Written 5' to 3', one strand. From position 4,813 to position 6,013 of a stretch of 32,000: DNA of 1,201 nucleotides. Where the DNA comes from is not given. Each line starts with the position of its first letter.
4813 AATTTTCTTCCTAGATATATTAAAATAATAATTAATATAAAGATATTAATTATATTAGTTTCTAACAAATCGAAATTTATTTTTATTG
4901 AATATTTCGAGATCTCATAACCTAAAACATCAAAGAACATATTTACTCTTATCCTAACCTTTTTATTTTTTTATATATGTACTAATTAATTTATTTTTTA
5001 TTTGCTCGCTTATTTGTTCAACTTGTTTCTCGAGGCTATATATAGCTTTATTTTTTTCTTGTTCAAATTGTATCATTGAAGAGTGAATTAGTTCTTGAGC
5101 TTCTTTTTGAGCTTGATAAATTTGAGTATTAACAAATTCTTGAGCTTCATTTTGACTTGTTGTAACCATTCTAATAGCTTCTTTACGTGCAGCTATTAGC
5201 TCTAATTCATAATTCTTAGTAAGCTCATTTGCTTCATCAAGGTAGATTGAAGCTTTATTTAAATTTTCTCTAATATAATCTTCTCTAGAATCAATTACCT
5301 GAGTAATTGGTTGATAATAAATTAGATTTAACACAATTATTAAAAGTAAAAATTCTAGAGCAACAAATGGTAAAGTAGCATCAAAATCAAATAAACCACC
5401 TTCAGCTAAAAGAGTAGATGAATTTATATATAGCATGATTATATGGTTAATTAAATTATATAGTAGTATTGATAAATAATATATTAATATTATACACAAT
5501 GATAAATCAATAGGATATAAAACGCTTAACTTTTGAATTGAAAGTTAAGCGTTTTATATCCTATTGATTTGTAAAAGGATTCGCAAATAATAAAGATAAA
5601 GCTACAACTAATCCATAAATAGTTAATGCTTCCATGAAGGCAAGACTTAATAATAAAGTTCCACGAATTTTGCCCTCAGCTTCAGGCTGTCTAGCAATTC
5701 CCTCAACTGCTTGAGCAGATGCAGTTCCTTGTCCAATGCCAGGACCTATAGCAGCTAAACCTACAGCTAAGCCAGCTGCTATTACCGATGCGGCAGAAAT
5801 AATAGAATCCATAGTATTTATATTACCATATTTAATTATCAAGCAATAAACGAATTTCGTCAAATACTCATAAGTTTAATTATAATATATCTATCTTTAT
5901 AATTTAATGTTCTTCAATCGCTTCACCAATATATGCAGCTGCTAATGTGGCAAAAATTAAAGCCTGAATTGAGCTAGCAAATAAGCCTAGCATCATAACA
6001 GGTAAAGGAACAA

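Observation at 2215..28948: Every convergent gene junction carries a unique palindrome that invades the coding ends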

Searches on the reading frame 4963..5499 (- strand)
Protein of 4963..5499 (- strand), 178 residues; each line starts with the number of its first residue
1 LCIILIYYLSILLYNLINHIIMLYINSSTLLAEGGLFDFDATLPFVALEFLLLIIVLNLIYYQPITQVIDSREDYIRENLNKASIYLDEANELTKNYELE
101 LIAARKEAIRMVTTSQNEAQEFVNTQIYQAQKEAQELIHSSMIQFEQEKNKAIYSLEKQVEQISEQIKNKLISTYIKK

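Call 72: search_protein_families(library=pfam, proteins=[window:4963-5499:-], max_evalue=0.001)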
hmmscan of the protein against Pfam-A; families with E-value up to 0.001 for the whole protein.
window:4963-5499:- (178 aa): 1 family
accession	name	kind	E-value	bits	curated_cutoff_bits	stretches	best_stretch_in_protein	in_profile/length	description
PF00430.23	ATP-synt_B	-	1.9e-18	67.3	28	1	42-172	1-131/132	ATP synthase B/B' CF(0)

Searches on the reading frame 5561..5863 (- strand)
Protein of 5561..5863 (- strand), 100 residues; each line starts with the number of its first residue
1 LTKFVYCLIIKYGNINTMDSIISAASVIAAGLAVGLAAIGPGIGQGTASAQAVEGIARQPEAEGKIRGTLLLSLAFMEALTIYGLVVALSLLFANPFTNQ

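Call 72: search_protein_families(library=pfam, proteins=[window:5561-5863:-], max_evalue=0.001)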
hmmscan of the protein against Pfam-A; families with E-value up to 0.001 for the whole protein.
window:5561-5863:- (100 aa): 1 family
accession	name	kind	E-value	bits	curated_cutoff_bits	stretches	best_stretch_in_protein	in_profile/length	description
PF00137.26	ATP-synt_C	-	1.7e-20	73.5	24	1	28-89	1-58/60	ATP synthase subunit C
